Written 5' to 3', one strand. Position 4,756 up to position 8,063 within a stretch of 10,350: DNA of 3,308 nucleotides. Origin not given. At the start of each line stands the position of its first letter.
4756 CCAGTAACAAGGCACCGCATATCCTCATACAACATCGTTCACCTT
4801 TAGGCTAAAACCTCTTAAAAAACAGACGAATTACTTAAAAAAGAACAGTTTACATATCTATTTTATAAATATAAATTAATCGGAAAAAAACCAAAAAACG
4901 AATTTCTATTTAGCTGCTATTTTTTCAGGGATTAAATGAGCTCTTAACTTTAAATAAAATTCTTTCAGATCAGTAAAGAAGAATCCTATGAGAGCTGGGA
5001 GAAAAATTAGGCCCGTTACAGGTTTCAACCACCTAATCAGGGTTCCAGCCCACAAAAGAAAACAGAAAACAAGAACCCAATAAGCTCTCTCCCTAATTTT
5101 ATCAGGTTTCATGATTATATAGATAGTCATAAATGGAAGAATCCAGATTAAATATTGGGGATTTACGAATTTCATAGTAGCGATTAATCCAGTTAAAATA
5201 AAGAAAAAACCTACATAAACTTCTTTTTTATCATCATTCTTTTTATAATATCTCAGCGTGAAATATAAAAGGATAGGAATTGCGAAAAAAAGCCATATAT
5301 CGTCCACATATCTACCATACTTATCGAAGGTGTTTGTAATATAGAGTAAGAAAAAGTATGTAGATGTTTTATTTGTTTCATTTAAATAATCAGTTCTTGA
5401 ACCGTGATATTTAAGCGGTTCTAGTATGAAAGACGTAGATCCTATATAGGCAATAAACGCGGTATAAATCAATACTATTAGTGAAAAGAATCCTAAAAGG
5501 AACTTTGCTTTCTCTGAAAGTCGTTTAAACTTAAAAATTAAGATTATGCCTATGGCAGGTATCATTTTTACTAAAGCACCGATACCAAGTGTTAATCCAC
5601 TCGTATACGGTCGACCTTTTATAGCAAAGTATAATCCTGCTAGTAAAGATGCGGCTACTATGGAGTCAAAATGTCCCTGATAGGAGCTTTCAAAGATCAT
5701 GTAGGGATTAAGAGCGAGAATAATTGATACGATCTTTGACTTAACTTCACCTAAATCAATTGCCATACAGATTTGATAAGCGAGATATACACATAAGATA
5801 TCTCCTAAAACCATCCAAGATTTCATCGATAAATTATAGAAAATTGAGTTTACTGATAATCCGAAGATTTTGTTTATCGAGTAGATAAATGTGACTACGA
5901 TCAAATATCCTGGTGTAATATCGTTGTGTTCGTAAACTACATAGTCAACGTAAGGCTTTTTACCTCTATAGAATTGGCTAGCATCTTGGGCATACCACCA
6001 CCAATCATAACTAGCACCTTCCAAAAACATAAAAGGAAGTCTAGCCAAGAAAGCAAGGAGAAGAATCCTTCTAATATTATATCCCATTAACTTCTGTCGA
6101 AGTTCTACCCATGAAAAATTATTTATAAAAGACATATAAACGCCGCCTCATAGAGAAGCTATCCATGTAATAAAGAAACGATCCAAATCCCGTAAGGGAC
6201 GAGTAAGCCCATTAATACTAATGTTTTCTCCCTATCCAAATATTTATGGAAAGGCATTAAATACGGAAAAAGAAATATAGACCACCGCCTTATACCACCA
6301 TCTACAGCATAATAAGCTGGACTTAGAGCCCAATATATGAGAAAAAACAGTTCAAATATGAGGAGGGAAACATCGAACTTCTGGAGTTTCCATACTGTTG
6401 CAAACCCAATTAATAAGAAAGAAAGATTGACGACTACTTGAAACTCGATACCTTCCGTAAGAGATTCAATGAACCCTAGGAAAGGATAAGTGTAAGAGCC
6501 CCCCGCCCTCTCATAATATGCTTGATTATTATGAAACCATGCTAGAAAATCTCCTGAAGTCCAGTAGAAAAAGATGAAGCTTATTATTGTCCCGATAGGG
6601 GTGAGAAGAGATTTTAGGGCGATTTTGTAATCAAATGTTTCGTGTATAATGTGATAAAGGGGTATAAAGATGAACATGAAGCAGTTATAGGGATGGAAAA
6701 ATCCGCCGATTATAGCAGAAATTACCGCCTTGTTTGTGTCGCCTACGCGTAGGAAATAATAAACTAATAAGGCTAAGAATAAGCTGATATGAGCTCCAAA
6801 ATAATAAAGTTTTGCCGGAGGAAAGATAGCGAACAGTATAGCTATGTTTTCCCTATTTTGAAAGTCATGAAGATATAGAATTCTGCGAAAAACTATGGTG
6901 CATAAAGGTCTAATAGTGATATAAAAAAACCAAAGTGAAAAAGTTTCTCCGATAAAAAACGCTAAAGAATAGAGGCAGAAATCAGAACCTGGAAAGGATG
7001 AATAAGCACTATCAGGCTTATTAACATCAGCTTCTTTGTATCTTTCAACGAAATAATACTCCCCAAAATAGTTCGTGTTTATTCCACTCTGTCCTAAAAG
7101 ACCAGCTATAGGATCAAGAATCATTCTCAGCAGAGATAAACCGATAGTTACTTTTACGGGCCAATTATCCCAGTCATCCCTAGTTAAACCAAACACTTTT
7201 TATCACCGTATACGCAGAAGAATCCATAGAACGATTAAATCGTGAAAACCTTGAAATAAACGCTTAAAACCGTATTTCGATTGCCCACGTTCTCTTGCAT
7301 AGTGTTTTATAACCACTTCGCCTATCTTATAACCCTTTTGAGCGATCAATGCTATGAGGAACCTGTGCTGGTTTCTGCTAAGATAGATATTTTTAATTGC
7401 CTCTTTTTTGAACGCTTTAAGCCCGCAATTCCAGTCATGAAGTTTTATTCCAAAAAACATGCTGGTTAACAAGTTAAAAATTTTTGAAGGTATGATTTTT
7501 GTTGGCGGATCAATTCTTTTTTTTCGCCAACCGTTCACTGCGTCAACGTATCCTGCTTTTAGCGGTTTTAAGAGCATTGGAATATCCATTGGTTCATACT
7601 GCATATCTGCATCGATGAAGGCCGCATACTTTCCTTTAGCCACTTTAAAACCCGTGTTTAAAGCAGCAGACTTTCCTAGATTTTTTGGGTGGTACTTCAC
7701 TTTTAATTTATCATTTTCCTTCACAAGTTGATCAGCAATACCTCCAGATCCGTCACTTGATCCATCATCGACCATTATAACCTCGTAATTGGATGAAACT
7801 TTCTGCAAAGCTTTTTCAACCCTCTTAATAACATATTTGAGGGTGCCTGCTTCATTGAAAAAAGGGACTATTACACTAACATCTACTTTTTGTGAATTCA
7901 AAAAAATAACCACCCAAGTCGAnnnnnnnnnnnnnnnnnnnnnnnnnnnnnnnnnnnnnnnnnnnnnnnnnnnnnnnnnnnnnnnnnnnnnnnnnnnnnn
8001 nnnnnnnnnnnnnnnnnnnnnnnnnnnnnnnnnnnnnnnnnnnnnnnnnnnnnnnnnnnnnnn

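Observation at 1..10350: Dense lipid-donor glycosylation locus: six GT-C enzymes, two Dol-P-sugar synthases, a flippase-like protein and no cytoplasmic chain-building GTs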

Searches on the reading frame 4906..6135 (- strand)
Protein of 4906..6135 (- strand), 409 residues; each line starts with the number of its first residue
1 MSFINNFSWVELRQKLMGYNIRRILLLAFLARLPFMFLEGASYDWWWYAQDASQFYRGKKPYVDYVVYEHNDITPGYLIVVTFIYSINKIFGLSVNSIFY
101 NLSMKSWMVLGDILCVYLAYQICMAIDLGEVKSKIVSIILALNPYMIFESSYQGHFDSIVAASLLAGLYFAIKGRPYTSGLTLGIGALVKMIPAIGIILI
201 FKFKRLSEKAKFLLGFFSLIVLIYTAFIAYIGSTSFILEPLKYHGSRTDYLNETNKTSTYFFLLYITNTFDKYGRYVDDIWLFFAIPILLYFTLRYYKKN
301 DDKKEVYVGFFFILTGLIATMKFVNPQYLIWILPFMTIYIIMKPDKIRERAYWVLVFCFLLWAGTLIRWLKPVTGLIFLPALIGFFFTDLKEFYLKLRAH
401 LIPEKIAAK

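Call 3: search_protein_families(library=pfam, proteins=[window:4906-6135:-], max_evalue=0.01)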
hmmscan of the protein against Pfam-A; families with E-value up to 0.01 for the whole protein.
window:4906-6135:- (409 aa): 1 family
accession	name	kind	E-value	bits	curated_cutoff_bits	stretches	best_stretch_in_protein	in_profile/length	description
PF09594.16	GT87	-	8.3e-10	39.2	25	1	100-297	19-214/237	Glycosyltransferase family 87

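Call 4: search_protein_families(library=ncbifam, proteins=[window:4906-6135:-], max_evalue=0.01)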
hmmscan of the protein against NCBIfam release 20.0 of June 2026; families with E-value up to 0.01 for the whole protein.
window:4906-6135:- (409 aa): 0 families

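Call 65: search_solved_structures(query=A4, max_evalue=1)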
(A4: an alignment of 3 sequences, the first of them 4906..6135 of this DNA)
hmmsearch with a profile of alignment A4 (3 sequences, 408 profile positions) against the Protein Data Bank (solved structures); distinct sequences matched with E-value up to 1: 0.

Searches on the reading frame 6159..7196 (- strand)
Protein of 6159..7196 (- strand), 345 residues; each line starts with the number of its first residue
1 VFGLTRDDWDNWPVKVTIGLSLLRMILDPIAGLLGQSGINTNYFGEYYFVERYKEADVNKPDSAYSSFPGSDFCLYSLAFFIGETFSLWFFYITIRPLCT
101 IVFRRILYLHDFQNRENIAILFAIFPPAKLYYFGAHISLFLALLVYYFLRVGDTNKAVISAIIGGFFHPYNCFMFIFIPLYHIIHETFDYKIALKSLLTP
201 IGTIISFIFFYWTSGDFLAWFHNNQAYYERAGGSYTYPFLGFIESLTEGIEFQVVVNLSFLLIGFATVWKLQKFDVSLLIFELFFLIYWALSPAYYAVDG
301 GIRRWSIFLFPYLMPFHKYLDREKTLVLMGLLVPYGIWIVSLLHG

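Call 3: search_protein_families(library=pfam, proteins=[window:6159-7196:-], max_evalue=0.01)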
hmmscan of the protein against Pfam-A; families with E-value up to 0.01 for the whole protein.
window:6159-7196:- (345 aa): 0 families

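Call 4: search_protein_families(library=ncbifam, proteins=[window:6159-7196:-], max_evalue=0.01)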
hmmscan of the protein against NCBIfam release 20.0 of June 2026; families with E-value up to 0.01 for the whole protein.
window:6159-7196:- (345 aa): 0 families

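Call 15: search_solved_structures(query=window:6159-7196:-, max_evalue=10)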
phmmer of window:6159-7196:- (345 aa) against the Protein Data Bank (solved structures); distinct sequences matched with E-value up to 10: 0.

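Call 17: find_homologous_proteins(query=window:6159-7196:-)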
Query window:6159-7196:- (345 aa): 3 proteins with E <= 0.001 among 7673 candidates. Only proteins of 189 to 604 residues were searched: fused or split forms outside these lengths cannot appear, so this answer is no evidence that the protein stands alone or is whole; lengths 'longer' or 'shorter' looks for them.
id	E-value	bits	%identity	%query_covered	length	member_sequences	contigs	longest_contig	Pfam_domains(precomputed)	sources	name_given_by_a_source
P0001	1.1e-229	780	99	100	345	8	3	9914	-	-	-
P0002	1.5e-188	645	82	100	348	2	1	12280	-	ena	-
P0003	1.6e-170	585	75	100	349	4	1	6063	-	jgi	-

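Call 39: find_encoding_contigs(protein=P0002, flank=10000, max_places=4)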
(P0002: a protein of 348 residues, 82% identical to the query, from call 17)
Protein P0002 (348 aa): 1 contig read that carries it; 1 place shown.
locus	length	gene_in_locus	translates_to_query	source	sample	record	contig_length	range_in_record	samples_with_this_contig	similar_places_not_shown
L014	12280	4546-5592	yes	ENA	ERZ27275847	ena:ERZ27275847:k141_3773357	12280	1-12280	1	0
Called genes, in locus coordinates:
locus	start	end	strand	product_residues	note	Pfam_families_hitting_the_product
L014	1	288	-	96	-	?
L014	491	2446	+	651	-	PF13231:PMT_2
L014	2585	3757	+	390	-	-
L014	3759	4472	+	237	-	PF00535:Glycos_transf_2, PF10111:Glyco_tranf_2_2, PF13641:Glyco_tranf_2_3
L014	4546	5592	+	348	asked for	-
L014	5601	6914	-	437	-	PF09594:GT87, PF13231:PMT_2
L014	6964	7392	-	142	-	PF01609:DDE_Tnp_1 (weak)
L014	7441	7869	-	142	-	-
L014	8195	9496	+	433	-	PF03721:UDPG_MGDP_dh_N, PF00984:UDPG_MGDP_dh, PF03720:UDPG_MGDP_dh_C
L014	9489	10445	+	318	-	PF01073:3Beta_HSD, PF01370:Epimerase, PF02719:Polysacc_synt_2, PF04321:RmlD_sub_bind, PF05368:NmrA, PF13460:NAD_binding_10, PF16363:GDP_Man_Dehyd, PF07993:NAD_binding_4, +1 more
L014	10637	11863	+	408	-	PF09594:GT87, PF26314:MptA_B_family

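Call 46: search_protein_families(library=pfam, proteins=[window:6159-7196:-, P0002, P0003], max_evalue=10)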
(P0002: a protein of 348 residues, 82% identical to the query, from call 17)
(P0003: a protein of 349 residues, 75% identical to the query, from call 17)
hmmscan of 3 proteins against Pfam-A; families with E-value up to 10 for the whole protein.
window:6159-7196:- (345 aa): 0 families

P0002 (348 aa): 1 family
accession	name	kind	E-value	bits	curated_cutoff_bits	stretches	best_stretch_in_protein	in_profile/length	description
PF09581.16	Spore_III_AF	-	0.37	11.2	28.3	1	14-42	23-50/185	Stage III sporulation protein AF (Spore_III_AF)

P0003 (349 aa): 1 family
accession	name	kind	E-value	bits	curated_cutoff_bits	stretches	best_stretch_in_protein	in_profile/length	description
PF04246.17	RseC_MucC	-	9.4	6.6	24.4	1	234-276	70-115/130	Positive regulator of sigma(E), RseC/MucC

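Call 47: find_homologous_proteins(query=A2, max_evalue=0.1)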
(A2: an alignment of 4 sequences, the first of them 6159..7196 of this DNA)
Query A2 (4 sequences) (345 aa, profile of the alignment): 3 proteins with E <= 0.1 among 8000 candidates. Only proteins of 189 to 611 residues were searched: fused or split forms outside these lengths cannot appear, so this answer is no evidence that the protein stands alone or is whole; lengths 'longer' or 'shorter' looks for them.
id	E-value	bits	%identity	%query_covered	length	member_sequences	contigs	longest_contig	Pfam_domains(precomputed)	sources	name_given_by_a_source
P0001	2.0e-219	746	99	100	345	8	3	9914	-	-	-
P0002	1.1e-216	737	82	100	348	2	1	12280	-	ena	-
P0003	3.4e-212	722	75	100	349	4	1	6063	-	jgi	-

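Call 49: find_encoding_contigs(protein=P0003, flank=10000, max_places=3)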
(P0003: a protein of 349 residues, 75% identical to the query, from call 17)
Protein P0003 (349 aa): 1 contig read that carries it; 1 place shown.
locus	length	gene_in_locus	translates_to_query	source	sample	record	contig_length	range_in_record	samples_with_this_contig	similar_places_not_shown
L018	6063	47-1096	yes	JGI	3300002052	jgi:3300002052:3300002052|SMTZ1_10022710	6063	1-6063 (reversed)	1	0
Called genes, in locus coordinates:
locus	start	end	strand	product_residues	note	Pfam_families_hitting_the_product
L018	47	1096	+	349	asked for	-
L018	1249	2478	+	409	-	PF09594:GT87, PF26314:MptA_B_family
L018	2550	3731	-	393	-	PF09594:GT87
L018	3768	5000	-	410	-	PF09594:GT87 (weak)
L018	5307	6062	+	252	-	?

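Call 54: predict_structure(alignment_id=A2)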
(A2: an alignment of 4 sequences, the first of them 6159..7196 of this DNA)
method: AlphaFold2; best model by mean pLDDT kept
length: 345 residues; sequences in the alignment: 4
mean_pLDDT: 36.1   pTM: 0.23
mean pLDDT of the five models: 36.1, 35.7, 34.5, 34.2, 31.2
residues with pLDDT >= 90: 0; 70-90: 0; 50-70: 0; < 50: 345
segments of 3 or more residues with pLDDT < 50: 1-345
pLDDT, mean of each block of 10 residues (from residue 1): 36 39 42 36 32 37 36 33 37 39 39 35 30 38 40 33 32 39 41 40 36 31 38 32 34 37 38 37 38 32 34 35 38 35 31
secondary structure, 60 per line:
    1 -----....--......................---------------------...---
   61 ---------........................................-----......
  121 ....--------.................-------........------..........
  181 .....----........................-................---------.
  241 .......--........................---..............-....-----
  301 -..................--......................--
elements in order: H6-9 H12-33 H70-109 H115-124 H133-149 H157-164 H171-185 H190-213 H215-230 H240-247 H250-273 H277-290 H292-295 H302-319 H322-343

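Call 90: search_protein_families(library=pfam, proteins=[L014:491-2446:+], max_evalue=0.1)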
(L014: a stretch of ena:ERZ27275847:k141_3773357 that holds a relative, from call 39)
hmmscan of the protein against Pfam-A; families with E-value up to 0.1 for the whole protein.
L014:491-2446:+ (651 aa): 1 family
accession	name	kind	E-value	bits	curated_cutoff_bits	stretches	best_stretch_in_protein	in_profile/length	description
PF13231.12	PMT_2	-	9.6e-12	45.8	26.1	1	203-345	19-155/160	Dolichyl-phosphate-mannose-protein mannosyltransferase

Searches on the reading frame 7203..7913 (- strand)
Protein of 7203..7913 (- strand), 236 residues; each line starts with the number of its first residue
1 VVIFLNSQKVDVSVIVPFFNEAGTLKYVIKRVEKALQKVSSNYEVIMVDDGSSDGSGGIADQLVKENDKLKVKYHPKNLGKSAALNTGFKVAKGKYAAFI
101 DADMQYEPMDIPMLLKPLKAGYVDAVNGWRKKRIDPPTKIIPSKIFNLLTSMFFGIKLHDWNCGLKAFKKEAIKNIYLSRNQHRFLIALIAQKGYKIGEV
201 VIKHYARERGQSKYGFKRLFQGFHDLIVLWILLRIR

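Call 3: search_protein_families(library=pfam, proteins=[window:7203-7913:-], max_evalue=0.01)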
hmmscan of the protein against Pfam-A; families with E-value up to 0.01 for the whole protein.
window:7203-7913:- (236 aa): 4 families
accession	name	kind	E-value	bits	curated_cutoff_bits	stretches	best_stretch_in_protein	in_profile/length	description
PF00535.33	Glycos_transf_2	-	4.1e-36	124.9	23.3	1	13-175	1-166/168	Glycosyl transferase family 2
PF10111.15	Glyco_tranf_2_2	-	5.1e-09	36.5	27.3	1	13-105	1-93/276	Glycosyltransferase like family 2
PF13641.12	Glyco_tranf_2_3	-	3.6e-07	30.9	27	1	12-127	3-120/230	Glycosyltransferase like family 2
PF13733.12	Glyco_transf_7N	-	0.0052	16.8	27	0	10-50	47-87/134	N-terminal region of glycosyl transferase group 7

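Call 4: search_protein_families(library=ncbifam, proteins=[window:7203-7913:-], max_evalue=0.01)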
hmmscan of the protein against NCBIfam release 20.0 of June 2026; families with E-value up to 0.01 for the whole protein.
window:7203-7913:- (236 aa): 25 families
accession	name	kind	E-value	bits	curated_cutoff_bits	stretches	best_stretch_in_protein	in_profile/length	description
NF007986.1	PRK10714.1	equivalog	4e-34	118.1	529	1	11-228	7-224/316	undecaprenyl-phosphate 4-deoxy-4-formamido-L-arabinose transferase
NF047588.1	GlcsyltransPgfSStrep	equivalog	9.9e-31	107.1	500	1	11-219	2-210/308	glycosyltransferase PgfS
NF007482.0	PRK10073.1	equivalog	3.3e-19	69.1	423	1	7-124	3-116/334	glycosyltransferase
TIGR03937.1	PgaC_IcaA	equivalog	4.1e-19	68.8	422.3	1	9-128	44-161/407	poly-beta-1,6-N-acetyl-D-glucosamine synthase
NF058614.1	PPMAGASynPpgS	equivalog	3e-18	66.1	370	1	11-212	1-208/226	polyprenyl-phospho-N-acetylgalactosaminyl synthase PpgS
TIGR04182.1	glyco_TIGR04182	equivalog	9.4e-18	64.6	325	1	11-209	1-195/293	S-layer glycoprotein N-glycosyltransferase AglJ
NF047683.1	TeichurnBiosyTuaG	equivalog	1.2e-15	57.9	400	1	7-109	3-102/252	teichuronic acid biosynthesis protein TuaG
TIGR03965.1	mycofact_glyco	equivalog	3.7e-14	52.4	280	1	7-128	71-189/467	mycofactocin biosynthesis glycosyltransferase MftF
NF041875.1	EPS_EpsD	equivalog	6.5e-14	52.1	370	1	12-108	1-94/325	exopolysaccharide biosynthesis glycosyltransferase EpsD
NF010496.0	PRK13915.1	equivalog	1.3e-12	47.4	262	1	8-119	29-143/307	glucosyl-3-phosphoglycerate synthase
TIGR03111.1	glyc2_xrt_Gpos1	hypoth_equivalog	1.3e-12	47.3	363.95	1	11-108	50-146/439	TIGR03111 family XrtG-associated glycosyltransferase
TIGR04283.1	glyco_like_mftF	equivalog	2.6e-12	46.8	182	1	12-107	1-86/221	TIGR04283 family arsenosugar biosynthesis glycosyltransferase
NF041391.1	DPhHxTase_Halo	equivalog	9.7e-12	44.3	375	1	19-213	4-191/213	dolichyl-phosphate hexose transferase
NF050050.1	ProtGlycPglI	equivalog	2.8e-10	40.1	500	1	11-124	3-114/306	GalNAc(5)-diNAcBac-PP-undecaprenol beta-1,3-glucosyltransferase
NF038302.1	EPS_HpsE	equivalog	3e-09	36.3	300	1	10-104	1-97/307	hormogonium polysaccharide biosynthesis glycosyltransferase HpsE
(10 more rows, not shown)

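Call 82: search_solved_structures(query=window:7203-7913:-, max_evalue=0.00001)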
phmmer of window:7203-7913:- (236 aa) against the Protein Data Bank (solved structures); distinct sequences matched with E-value up to 0.00001: 16.
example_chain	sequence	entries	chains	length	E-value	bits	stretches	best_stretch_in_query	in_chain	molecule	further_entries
9bhc_C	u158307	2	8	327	3.9e-28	101.6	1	11-229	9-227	Undecaprenyl-phosphate 4-deoxy-4-formamido-L-arabinose transferase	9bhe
8vxh_A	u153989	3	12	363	5e-28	101.3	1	11-229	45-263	Undecaprenyl-phosphate 4-deoxy-4-formamido-L-arabinose transferase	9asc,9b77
9hwj_A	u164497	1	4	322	1.5e-27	99.7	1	11-229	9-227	Undecaprenyl-phosphate 4-deoxy-4-formamido-L-arabinose transferase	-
5eke_A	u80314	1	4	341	3e-19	72.5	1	4-233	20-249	Uncharacterized glycosyltransferase sll0501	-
5ekp_C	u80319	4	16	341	6.2e-19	71.5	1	4-232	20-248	Uncharacterized glycosyltransferase sll0501 | Glycosyltransferase sll0501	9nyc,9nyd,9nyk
9nye_A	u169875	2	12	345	6.5e-19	71.5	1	4-232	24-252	Glycosyltransferase sll0501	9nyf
5mlz_A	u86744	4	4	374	6.9e-19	71.4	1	8-224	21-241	Dolichol monophosphate mannose synthase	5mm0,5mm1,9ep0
2z87_A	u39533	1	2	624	3.1e-16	62.7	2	12-117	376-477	Chondroitin synthase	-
2z86_A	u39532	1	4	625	3.1e-16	62.7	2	12-117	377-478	Chondroitin synthase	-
5hea_A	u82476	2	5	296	1.3e-13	54.1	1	12-114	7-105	Putative glycosyltransferase (GalT1)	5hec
3bcv_A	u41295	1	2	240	8.1e-12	48.2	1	11-126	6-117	Putative glycosyltransferase protein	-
6h1j_A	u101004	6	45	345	1.8e-08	37.3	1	11-108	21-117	Probable ss-1,3-N-acetylglucosaminyltransferase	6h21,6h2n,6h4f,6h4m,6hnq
9jma_A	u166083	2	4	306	2.3e-07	33.6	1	12-121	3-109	GalNAc(5)-diNAcBac-PP-undecaprenol beta-1,3-glucosyltransferase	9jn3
6p61_A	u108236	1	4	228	2.6e-06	30.2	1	11-110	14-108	Glycosyltransferase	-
8vh7_A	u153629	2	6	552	2.7e-06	30.2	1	7-104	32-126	Heparosan synthase B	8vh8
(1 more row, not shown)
